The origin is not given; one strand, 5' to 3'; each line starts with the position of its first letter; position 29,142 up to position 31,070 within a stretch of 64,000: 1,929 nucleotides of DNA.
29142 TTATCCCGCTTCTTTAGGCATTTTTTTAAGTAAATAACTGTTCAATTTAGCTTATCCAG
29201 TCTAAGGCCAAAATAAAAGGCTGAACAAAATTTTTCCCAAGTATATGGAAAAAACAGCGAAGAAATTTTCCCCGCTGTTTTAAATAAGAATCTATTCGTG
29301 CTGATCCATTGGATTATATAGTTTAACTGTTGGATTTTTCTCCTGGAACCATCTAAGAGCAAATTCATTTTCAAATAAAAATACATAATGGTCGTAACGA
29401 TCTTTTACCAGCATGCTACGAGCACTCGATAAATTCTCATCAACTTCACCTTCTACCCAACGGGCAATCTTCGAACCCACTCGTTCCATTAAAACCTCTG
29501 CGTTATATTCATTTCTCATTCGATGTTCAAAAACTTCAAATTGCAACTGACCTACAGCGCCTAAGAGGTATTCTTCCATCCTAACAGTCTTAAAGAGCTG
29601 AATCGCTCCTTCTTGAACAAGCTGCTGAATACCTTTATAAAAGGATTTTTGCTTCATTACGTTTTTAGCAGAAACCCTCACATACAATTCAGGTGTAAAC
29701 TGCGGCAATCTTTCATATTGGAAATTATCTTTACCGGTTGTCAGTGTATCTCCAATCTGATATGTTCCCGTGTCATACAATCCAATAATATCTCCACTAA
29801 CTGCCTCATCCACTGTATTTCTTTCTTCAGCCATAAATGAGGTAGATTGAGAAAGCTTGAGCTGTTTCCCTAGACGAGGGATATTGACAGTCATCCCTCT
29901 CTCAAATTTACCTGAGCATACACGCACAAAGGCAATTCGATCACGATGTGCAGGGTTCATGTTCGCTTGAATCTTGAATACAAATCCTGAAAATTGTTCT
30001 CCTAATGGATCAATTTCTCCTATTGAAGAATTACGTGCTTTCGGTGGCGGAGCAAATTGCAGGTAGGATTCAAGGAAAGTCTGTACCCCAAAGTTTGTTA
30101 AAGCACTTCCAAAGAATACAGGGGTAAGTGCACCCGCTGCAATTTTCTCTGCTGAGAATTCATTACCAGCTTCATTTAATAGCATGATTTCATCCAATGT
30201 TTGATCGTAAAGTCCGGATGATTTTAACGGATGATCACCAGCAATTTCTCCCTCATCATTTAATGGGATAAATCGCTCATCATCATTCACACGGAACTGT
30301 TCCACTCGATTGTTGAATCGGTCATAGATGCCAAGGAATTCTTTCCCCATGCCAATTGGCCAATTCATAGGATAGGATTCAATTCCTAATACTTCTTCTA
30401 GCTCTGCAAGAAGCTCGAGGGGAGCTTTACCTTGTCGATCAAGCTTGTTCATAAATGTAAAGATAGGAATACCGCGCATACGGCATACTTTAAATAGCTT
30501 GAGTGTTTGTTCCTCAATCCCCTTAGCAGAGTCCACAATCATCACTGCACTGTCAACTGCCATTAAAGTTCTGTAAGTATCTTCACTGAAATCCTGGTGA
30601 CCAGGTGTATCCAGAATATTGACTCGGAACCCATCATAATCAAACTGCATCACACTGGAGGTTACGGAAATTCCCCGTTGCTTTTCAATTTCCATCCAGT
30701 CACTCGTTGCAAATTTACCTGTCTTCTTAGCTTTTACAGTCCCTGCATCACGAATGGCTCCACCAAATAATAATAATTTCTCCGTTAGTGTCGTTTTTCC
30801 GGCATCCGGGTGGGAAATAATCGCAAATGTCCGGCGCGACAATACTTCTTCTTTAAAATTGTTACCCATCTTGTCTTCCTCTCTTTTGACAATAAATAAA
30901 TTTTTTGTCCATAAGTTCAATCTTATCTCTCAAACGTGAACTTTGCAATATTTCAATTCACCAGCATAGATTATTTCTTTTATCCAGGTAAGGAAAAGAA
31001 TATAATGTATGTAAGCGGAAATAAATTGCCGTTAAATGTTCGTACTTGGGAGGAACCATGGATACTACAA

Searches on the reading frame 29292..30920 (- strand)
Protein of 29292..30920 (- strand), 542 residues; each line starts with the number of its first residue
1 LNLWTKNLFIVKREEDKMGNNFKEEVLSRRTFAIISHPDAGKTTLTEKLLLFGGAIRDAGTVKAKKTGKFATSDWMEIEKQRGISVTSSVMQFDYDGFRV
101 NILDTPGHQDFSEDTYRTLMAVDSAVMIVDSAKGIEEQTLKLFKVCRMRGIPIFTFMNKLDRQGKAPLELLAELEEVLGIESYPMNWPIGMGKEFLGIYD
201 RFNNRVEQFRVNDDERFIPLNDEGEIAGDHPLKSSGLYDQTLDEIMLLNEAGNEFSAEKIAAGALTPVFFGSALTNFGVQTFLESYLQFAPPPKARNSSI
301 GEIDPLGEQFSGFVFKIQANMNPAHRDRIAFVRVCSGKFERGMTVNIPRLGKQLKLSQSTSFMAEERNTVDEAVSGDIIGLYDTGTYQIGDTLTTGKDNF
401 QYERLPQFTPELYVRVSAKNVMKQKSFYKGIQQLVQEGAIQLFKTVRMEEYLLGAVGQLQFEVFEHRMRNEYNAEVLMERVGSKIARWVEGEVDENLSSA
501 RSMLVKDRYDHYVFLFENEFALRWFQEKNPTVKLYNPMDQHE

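Call 40: search_protein_families(library=pfam, proteins=[window:29292-30920:-], max_evalue=0.00001)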
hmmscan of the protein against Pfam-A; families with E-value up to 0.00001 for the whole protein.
window:29292-30920:- (542 aa): 5 families
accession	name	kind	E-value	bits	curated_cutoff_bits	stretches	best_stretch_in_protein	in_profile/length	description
PF00009.33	GTP_EFTU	-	2.8e-50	171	26.5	1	29-291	3-187/188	Elongation factor Tu GTP binding domain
PF16658.11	RF3_C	-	4e-42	143.6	40.1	1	402-526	1-132/132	Class II release factor RF3, C-terminal domain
PF22042.2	EF-G_D2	-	4.6e-25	88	27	1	310-395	2-83/84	Elongation factor G domain 2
PF03144.31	GTP_EFTU_D2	-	3.7e-11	43.7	30.3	1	328-394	2-73/73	Elongation factor Tu domain 2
PF01926.29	MMR_HSR1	-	3.1e-06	27.7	21.9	1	32-159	2-113/113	50S ribosome-binding GTPase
